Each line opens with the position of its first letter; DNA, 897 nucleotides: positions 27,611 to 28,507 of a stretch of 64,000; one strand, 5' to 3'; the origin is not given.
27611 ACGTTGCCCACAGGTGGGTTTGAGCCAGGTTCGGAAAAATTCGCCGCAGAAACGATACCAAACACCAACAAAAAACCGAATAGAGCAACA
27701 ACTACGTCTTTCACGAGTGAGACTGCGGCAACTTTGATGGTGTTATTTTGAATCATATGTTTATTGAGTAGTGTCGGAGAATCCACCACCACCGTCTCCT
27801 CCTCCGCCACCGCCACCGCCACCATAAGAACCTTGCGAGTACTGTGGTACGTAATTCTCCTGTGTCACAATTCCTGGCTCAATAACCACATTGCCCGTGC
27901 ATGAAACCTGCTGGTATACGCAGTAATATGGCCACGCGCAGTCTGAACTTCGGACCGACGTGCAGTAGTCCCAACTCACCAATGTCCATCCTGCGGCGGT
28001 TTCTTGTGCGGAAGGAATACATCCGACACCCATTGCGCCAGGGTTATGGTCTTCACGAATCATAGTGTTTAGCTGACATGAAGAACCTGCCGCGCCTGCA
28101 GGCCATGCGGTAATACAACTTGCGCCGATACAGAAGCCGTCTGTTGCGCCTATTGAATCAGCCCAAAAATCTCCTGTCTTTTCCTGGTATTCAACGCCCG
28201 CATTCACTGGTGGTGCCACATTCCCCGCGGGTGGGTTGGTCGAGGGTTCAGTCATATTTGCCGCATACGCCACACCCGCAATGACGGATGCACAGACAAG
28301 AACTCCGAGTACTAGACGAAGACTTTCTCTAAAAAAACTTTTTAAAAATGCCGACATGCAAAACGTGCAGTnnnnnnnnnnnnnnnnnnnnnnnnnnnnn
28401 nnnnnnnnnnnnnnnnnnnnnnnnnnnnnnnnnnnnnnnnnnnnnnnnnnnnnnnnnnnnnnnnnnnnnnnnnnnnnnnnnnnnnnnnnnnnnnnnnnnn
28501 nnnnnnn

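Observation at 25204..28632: Secreted-protein locus: a Ca-binding-like repeat protein plus three tandem, diverged Cys-rich secreted paralogs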

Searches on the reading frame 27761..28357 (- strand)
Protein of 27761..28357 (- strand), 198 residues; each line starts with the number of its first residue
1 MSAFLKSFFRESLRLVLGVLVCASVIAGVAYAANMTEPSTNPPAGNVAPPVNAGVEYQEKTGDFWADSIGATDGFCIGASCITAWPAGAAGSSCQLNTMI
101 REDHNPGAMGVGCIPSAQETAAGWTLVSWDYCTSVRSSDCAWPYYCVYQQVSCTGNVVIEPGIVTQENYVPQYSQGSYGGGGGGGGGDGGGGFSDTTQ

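Call 3: search_protein_families(library=pfam, proteins=[window:27761-28357:-], max_evalue=1)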
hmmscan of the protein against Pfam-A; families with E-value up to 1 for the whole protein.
window:27761-28357:- (198 aa): 1 family
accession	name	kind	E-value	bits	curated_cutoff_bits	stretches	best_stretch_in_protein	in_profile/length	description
PF05353.16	Atracotoxin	-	0.82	10.2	25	0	72-95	11-32/42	Delta Atracotoxin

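Call 4: search_protein_families(library=ncbifam, proteins=[window:27761-28357:-], max_evalue=1)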
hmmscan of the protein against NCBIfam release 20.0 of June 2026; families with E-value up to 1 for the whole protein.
window:27761-28357:- (198 aa): 0 families

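Call 8: find_homologous_proteins(query=A1, max_evalue=0.001)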
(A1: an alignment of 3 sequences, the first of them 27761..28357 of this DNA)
Query A1 (3 sequences) (198 aa, profile of the alignment): 28 proteins with E <= 0.001 among 7492 candidates.
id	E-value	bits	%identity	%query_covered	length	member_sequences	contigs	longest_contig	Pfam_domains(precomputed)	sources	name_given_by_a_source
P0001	2.0e-106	372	45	94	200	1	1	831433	-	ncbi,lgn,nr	ncbi:hypothetical protein K2P56_01590 [Patescibacteria group bacterium]|nr:hypothetical protein [Pat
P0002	5.5e-97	341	100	100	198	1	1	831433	-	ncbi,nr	ncbi:hypothetical protein K2P56_01600 [Patescibacteria group bacterium]|nr:hypothetical protein [Pat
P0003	3.0e-86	306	44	87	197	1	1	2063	-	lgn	-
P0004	6.5e-84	299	49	88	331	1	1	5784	PF07591.16,PF14623.12,PF01079.26,PF14890.12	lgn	-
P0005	2.9e-83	296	45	84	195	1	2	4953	-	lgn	-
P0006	1.8e-82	294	51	78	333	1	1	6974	PF07591.16,PF14623.12,PF01079.26,PF14890.12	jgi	jgi:hypothetical protein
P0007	5.8e-82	292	48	85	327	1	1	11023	PF07591.16,PF14623.12,PF05203.22,PF01079.26,PF14890.12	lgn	-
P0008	2.3e-80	287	81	92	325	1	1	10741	PF07591.16,PF05203.22,PF01079.26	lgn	-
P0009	6.0e-80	286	49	83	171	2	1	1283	-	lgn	-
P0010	8.8e-78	279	81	88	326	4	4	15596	PF07591.16,PF14623.12,PF01079.26,PF14890.12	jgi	jgi:hypothetical protein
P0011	4.2e-75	270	44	83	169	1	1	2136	-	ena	-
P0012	1.1e-74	268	42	87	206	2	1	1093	-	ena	-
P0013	3.6e-74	267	77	91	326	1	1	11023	PF07591.16,PF14890.12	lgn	-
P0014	8.0e-74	266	46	81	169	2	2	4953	-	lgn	-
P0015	1.6e-73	265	44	81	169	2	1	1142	-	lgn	-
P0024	3.6e-63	231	67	85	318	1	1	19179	PF07591.16,PF14623.12,PF05203.22,PF01079.26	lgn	-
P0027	1.5e-5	43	36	40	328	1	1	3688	PF13884.12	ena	-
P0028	3.2e-4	38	37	39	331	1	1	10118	-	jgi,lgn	-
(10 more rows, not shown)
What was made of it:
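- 27761..28357 (-): Paralog A (198 aa). It consists of a signal peptide (residues 1-32, ...VAYA|AN), the N-terminal module (about 33-90), the 6-Cys core (about 92-166) and a Gly-rich tail (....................). It has no Hint domain. It is identical to NCBI K2P56_01600 (call 8).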

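Call 11: find_encoding_contigs(protein=P0013, flank=10000, max_places=3)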
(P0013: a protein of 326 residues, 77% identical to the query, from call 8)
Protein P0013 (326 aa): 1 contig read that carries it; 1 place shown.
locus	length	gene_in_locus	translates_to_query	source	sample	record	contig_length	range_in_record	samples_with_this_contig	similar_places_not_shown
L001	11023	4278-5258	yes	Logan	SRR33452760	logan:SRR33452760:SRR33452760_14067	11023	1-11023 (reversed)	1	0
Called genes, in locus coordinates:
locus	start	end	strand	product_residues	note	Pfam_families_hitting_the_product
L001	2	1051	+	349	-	?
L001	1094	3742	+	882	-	PF02463:SMC_N (faint), PF03193:RsgA_GTPase (faint), PF13476:AAA_23 (faint), PF00005:ABC_tran (faint), PF13304:AAA_21 (faint), PF13555:AAA_29 (faint), PF17760:UvrA_inter, PF00684:DnaJ_CXXCXGXG (faint)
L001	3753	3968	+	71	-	-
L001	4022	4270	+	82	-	-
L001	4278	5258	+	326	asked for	PF07591:PT-HINT (weak), PF14890:Intein_splicing (faint)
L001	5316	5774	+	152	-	-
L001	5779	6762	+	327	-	PF01079:Hint (weak), PF14623:Vint (weak), PF05203:Hom_end_hint (weak), PF07591:PT-HINT, PF14890:Intein_splicing (faint)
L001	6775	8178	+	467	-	-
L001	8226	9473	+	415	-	PF24348:DUF7508 (weak), PF01541:GIY-YIG (weak), PF08459:UvrC_RNaseH_dom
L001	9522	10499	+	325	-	PF01820:Dala_Dala_lig_N, PF08443:RimK (faint), PF02655:ATP-grasp_3, PF02786:CPSase_L_D2 (weak), PF07478:Dala_Dala_lig_C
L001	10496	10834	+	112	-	PF01329:Pterin_4a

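Call 12: find_encoding_contigs(protein=P0024, flank=10000, max_places=3)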
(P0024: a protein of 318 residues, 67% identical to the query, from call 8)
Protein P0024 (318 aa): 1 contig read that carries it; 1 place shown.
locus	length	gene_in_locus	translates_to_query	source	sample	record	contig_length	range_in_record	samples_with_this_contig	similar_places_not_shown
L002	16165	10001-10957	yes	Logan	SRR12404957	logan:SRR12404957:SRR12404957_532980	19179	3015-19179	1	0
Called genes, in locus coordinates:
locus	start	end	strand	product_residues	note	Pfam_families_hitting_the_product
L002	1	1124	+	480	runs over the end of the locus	PF01406:tRNA-synt_1e, PF09334:tRNA-synt_1g (faint), PF09190:DALR_2, PF23493:CysS_C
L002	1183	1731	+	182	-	PF00254:FKBP_C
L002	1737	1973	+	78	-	-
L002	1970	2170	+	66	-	-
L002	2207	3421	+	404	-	PF01702:TGT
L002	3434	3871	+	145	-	-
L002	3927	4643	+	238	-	PF08282:Hydrolase_3, PF03332:PMM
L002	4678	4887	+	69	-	-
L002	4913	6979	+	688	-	PF04851:ResIII, PF17757:UvrB_inter, PF27431:UvrB_3rd, PF00271:Helicase_C, PF12344:UvrB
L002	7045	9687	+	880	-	PF02463:SMC_N (faint), PF00005:ABC_tran (faint), PF13175:AAA_15 (faint), PF13304:AAA_21 (faint), PF13555:AAA_29 (faint), PF20720:nSTAND3 (faint), PF17760:UvrA_inter, PF00684:DnaJ_CXXCXGXG (faint)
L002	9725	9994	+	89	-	-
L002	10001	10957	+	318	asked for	PF01079:Hint, PF05203:Hom_end_hint (weak), PF07591:PT-HINT, PF14623:Vint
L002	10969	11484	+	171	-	-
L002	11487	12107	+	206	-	-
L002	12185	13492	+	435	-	-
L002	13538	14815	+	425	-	PF01541:GIY-YIG (weak), PF24348:DUF7508 (weak), PF02151:UVR (weak), PF08459:UvrC_RNaseH_dom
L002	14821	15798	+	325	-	PF01820:Dala_Dala_lig_N, PF08443:RimK (faint), PF02655:ATP-grasp_3, PF02786:CPSase_L_D2 (weak), PF07478:Dala_Dala_lig_C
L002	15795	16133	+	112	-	PF01329:Pterin_4a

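Call 13: find_related_loci(query=A1, collection=genome_contigs, flank=8000)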
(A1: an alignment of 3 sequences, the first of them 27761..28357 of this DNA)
Query A1 (198 aa) in genome_contigs; peptide patterns used: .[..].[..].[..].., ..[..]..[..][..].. (x = any residue, [..] = any of these).
600 stretches matched a pattern, but none encodes a relative of the query by tblastn (E <= 1e-3).
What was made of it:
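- Tried and rejected: It found nothing, because its patterns were too specific (call 13).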

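Call 14: find_related_loci(query=A1, collection=metagenome_contigs, flank=8000)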
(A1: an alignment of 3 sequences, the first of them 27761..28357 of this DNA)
Query A1 (198 aa) in metagenome_contigs; peptide patterns used: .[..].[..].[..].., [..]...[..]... (x = any residue, [..] = any of these).
600 stretches matched a pattern (row limit reached: there are more); 12 encode a relative of the query (tblastn E <= 1e-3); 12 distinct loci.
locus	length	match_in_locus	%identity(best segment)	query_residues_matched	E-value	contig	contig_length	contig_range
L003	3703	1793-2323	71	1-177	1e-82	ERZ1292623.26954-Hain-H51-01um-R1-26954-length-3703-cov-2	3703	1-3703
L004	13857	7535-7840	41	1-112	2e-18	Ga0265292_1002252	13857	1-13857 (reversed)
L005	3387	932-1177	43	6-86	1e-14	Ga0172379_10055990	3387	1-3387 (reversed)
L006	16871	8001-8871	35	1-91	1e-9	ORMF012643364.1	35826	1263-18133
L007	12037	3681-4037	30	1-98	7e-9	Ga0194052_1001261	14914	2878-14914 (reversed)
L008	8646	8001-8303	35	4-113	1e-8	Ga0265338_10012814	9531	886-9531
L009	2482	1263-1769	37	1-88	5e-7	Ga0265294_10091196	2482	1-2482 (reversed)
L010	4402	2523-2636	50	68-105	1e-6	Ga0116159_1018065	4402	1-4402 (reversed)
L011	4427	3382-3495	50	68-105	1e-6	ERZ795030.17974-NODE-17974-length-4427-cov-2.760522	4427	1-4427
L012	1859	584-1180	45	19-115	7e-6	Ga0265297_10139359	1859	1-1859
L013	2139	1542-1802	35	9-86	6e-6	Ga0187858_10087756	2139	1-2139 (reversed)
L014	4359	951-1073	49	71-106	2e-5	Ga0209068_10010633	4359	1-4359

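Call 17: search_protein_families(library=pfam, proteins=[P0008, P0010, P0004, P0024, P0027, P0028], max_evalue=0.01)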
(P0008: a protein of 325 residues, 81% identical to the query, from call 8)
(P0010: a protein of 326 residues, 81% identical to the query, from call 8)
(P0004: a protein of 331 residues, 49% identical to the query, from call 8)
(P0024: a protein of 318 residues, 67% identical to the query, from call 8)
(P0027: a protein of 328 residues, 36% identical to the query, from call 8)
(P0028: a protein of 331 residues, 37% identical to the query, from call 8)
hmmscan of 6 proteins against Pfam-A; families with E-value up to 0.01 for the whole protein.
P0008 (325 aa): 5 families
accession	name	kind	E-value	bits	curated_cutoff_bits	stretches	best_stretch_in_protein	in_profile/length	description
PF05203.21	Hom_end_hint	-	2.9e-06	27.9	32.1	1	183-228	1-44/228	Hom_end-associated Hint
PF07591.16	PT-HINT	-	4.4e-06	27.4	27.7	1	190-313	2-136/137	Pretoxin HINT domain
PF01079.26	Hint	-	5.3e-06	26.6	29.7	1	179-224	9-53/213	Hint module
PF14890.11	Intein_splicing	-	0.0005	20.3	35.8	0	190-273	1-93/155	Intein splicing domain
PF14623.11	Vint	-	0.00066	20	27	1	182-254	1-68/166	Hint-domain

P0010 (326 aa): 5 families
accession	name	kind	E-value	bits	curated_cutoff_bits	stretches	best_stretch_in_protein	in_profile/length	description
PF07591.16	PT-HINT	-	9.6e-13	49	27.7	1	190-313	2-136/137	Pretoxin HINT domain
PF14890.11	Intein_splicing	-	1.1e-08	35.5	35.8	1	190-274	1-94/155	Intein splicing domain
PF01079.26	Hint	-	5.1e-08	33.2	29.7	1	180-230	10-58/213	Hint module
PF14623.11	Vint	-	4.3e-07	30.3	27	1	182-280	1-89/166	Hint-domain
PF05203.21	Hom_end_hint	-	7.8e-05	23.2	32.1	1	183-213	1-31/228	Hom_end-associated Hint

P0004 (331 aa): 5 families
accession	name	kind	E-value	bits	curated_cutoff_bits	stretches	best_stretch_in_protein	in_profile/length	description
PF07591.16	PT-HINT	-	3.4e-08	34.3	27.7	1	195-318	2-136/137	Pretoxin HINT domain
PF01079.26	Hint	-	1.1e-07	32.1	29.7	1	186-235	11-59/213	Hint module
PF14890.11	Intein_splicing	-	2.9e-07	30.8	35.8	1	195-278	1-93/155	Intein splicing domain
PF14623.11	Vint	-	2e-05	24.9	27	1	187-257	1-66/166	Hint-domain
PF05203.21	Hom_end_hint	-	5.9e-05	23.6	32.1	1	188-220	1-33/228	Hom_end-associated Hint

P0024 (318 aa): 6 families
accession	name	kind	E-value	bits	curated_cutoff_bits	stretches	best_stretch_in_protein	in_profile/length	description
PF07591.16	PT-HINT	-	3.2e-13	50.5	27.7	1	191-307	5-136/137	Pretoxin HINT domain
PF14623.11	Vint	-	5.9e-08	33.1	27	1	180-267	1-83/166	Hint-domain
PF01079.26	Hint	-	1.1e-07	32.1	29.7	1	179-229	11-60/213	Hint module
PF05203.21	Hom_end_hint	-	1.5e-05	25.5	32.1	1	181-217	1-37/228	Hom_end-associated Hint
PF14890.11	Intein_splicing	-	2.6e-05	24.5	35.8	0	190-269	3-95/155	Intein splicing domain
PF13403.11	Hint_2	-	0.0019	19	28.4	0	181-221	2-41/147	Hint domain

P0027 (328 aa): 1 family
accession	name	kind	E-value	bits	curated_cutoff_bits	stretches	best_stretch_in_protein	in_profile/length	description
PF13884.11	Peptidase_S74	-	6.4e-14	52.4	22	1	234-285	1-57/58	Chaperone of endosialidase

P0028 (331 aa): 0 families
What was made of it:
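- Pfam PT-HINT scores above gathering in P0010, P0004 and P0024 (call 17). The best Pfam match of the orthologs' Hint is PT-HINT, a polymorphic-toxin module (call 17).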

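Call 19: find_encoding_contigs(protein=P0010, flank=10000, max_places=4)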
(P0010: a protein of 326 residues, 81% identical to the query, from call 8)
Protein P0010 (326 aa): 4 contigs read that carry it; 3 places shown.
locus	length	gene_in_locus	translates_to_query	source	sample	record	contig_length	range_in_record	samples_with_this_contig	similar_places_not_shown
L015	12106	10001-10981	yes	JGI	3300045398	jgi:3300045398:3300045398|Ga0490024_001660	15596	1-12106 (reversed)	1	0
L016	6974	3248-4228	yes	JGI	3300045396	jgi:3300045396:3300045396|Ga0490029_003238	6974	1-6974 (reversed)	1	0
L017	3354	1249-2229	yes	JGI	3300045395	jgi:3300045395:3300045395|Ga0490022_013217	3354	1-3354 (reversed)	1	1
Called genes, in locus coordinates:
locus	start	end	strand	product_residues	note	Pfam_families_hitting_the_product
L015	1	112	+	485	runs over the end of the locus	PF01406:tRNA-synt_1e, PF09190:DALR_2 (weak), PF23493:CysS_C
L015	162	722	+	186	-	PF00254:FKBP_C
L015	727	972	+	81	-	-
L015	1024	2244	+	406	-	PF01702:TGT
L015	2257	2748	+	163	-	-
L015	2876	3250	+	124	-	-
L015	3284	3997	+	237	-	PF08282:Hydrolase_3 (faint), PF03332:PMM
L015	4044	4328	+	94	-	-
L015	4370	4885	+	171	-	PF01467:CTP_transf_like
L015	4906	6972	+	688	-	PF00270:DEAD (faint), PF04851:ResIII, PF17757:UvrB_inter, PF27431:UvrB_3rd, PF00271:Helicase_C, PF12344:UvrB, PF02151:UVR (weak)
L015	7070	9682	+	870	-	PF00005:ABC_tran (faint), PF02463:SMC_N (faint), PF03193:RsgA_GTPase (faint), PF13191:AAA_16 (faint), PF13476:AAA_23 (faint), PF13555:AAA_29 (faint), PF20703:nSTAND1 (faint), PF17760:UvrA_inter, +3 more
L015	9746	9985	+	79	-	-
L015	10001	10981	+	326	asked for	PF01079:Hint, PF14623:Vint (weak), PF07591:PT-HINT, PF14890:Intein_splicing (weak)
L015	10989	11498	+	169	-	-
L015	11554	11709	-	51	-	-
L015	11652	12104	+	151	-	?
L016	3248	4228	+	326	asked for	PF01079:Hint, PF14623:Vint (weak), PF07591:PT-HINT, PF14890:Intein_splicing (weak)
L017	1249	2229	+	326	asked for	PF01079:Hint, PF14623:Vint (weak), PF07591:PT-HINT, PF14890:Intein_splicing (weak)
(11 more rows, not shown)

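Call 20: find_encoding_contigs(protein=P0006, flank=10000, max_places=3)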
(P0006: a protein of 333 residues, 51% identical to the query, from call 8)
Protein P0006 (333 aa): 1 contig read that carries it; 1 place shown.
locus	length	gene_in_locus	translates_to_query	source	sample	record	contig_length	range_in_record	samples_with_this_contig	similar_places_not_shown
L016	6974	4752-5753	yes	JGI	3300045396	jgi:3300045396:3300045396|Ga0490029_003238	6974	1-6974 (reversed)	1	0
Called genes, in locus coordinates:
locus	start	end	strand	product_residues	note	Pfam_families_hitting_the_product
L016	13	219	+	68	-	PF02151:UVR (weak)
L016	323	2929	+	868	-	PF00005:ABC_tran (faint), PF02463:SMC_N (faint), PF03193:RsgA_GTPase (faint), PF13191:AAA_16 (faint), PF13476:AAA_23 (faint), PF13555:AAA_29 (faint), PF20703:nSTAND1 (faint), PF17760:UvrA_inter, +3 more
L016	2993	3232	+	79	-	-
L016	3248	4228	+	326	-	PF01079:Hint, PF14623:Vint (weak), PF07591:PT-HINT, PF14890:Intein_splicing (weak)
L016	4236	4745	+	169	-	-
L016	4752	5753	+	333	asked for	PF01079:Hint, PF14623:Vint (weak), PF07591:PT-HINT, PF14890:Intein_splicing (weak)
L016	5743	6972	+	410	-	?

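Call 25: predict_structure(alignment_id=A2)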
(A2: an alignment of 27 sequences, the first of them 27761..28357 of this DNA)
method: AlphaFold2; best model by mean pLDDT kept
length: 198 residues; sequences in the alignment: 27
mean_pLDDT: 60.3   pTM: 0.42
mean pLDDT of the five models: 60.3, 54.6, 54.6, 54.2, 53.4
residues with pLDDT >= 90: 12; 70-90: 64; 50-70: 39; < 50: 83
segments of 3 or more residues with pLDDT < 50: 35-74, 87-90, 164-198
pLDDT, mean of each block of 10 residues (from residue 1): 84 92 83 47 36 41 36 48 50 69 81 84 82 61 80 65 47 40 39 38
secondary structure, 60 per line:
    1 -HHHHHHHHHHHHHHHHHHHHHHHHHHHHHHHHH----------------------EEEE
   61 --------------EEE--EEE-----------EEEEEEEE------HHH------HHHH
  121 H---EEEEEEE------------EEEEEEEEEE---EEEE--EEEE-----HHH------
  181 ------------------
elements in order: H2-34 E57-60 E75-77 E80-82 E94-101 H117-121 E125-131 E144-153 E157-160 E163-166
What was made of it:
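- Tried and rejected: The model itself is only moderate (call 25).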

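Call 33: fold_search(model_id=the predicted structure, library=pdb)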
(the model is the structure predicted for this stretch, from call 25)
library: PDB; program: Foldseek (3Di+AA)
matches with E <= 10: 205; with E <= 0.001: 0
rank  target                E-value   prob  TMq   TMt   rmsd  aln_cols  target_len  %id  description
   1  3mzt_A                5.8e-01  0.09  0.16  0.26   9.0        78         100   12  Protein-induced photophysical changes to the amyloid indicator dye, thioflavin T (released 2010-09-08)
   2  6v80_G                9.7e-01  0.06  0.13  0.24   7.2        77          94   13  Crystal structure of human CD1d presenting alpha-Galactosylceramide in complex with NKT12 TCR and VHH nanobody 1D12 (released 2020-09-16)
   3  3drx_D                1.2e+00  0.30  0.20  0.22   4.9        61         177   10  X-ray crystal structure of human KCTD5 protein crystallized in high-salt buffer (released 2009-02-17)
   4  9oab_Fa               1.4e+00  0.08  0.17  0.21   8.0        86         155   15  C3 reconstruction of the thermophilic bacteriophage P74-26 Neck (released 2026-01-28)
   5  6qb6_H                1.4e+00  0.02  0.11  0.11  21.0       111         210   12  Mcl1 in complex with a Fab (released 2019-11-06)
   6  7wt4_E                1.5e+00  0.04  0.14  0.26   9.7        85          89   10  Crystal structure of HLA-A*2402 complexed with 8-mer Influenza PB1 peptide (released 2022-06-22)
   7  6i6o_A                1.5e+00  0.02  0.14  0.21   8.0        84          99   12  Circular permutant of ribosomal protein S6, swap helix 2, L75A mutant (released 2019-11-27)
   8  9j1j_A                1.8e+00  0.01  0.08  0.11  10.6        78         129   12  Cap region of monocin (released 2025-01-08)
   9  4acv_B                1.8e+00  0.01  0.07  0.11  10.8        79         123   11  Listeria monocytogenes Antigen B (released 2013-01-09)
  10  6i6e                  1.9e+00  0.02  0.12  0.19   9.2       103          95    8  Circular permutant of ribosomal protein S6, swap strand 1 , L10A mutant (released 2019-11-27)
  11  7os7_A                2.1e+00  0.02  0.12  0.19   7.6        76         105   12  Circular permutant of ribosomal protein S6, swap helix 2, L75A, A92K mutant (released 2022-06-22)
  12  6i6u_B                2.1e+00  0.01  0.10  0.15   8.9        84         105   11  Circular permutant of ribosomal protein S6, adding 9aa to N terminal of P81-82, L75A mutant (released 2019-11-27)
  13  3hbq                  2.2e+00  0.04  0.12  0.07  10.0        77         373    6  Structure of recombinant Chicken Liver Sulfite Oxidase mutant Cys 185 Ala (released 2010-04-14)
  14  3u34_A                2.2e+00  0.01  0.09  0.11  14.5       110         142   14  Crystal structure of the general stress FMN/FAD binding protein from the phytopathogen Xanthomonas citri (released 2012-06-27)
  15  4jxq_A                2.5e+00  0.12  0.13  0.14   4.8        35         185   20  Crystal structure of a GNAT superfamily phosphinothricin acetyltransferase (Pat) from Sinorhizobium meliloti 1021 (released 2013-05-08)
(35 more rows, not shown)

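Call 35: search_protein_families(library=padloc, proteins=[window:27761-28357:-], max_evalue=0.1)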
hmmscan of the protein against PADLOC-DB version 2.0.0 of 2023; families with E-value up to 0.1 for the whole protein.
window:27761-28357:- (198 aa): 0 families

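Call 36: search_protein_families(library=phrogs, proteins=[window:27761-28357:-], max_evalue=0.1)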
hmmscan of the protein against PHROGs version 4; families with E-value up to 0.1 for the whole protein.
window:27761-28357:- (198 aa): 0 families

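Call 41: search_protein_representatives(alignment_id=A2)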
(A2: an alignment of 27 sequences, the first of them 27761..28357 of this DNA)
Query: 27 sequences, 325 profile positions. Proteins with E-value up to 0.001 (for the whole library): 33264; up to 1e-10: 8195; up to 1e-30: 142. The best 150 are listed.
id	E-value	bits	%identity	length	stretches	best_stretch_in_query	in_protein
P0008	6.9e-157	538.0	-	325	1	1-323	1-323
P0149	1.2e-76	274.3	-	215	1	7-186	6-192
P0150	3.2e-76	272.9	-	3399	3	183-313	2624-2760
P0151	8.3e-76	271.6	-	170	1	1-170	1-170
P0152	1.9e-74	267.1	-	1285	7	184-313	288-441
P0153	4.5e-74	265.9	-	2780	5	180-304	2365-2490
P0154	9.6e-74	264.8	-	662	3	187-315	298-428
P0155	2.4e-68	247.1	-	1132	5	182-314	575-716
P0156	8.5e-59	215.7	-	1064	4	183-313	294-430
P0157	4.3e-54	200.2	-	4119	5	185-313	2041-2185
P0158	1.2e-53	198.7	-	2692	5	183-305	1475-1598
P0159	3.1e-53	197.4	-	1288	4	184-313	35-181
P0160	1.4e-52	195.3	-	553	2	173-313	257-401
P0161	4.1e-52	193.7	-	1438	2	183-321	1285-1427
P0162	5.6e-52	193.3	-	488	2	183-313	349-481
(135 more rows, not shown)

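Call 44: search_solved_structures(query=A1, max_evalue=1)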
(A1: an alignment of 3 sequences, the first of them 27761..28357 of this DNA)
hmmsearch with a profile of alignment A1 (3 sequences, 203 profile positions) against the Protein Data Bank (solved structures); distinct sequences matched with E-value up to 1: 0.
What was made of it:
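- Tried and rejected: Nothing for the paralogs (call 44).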
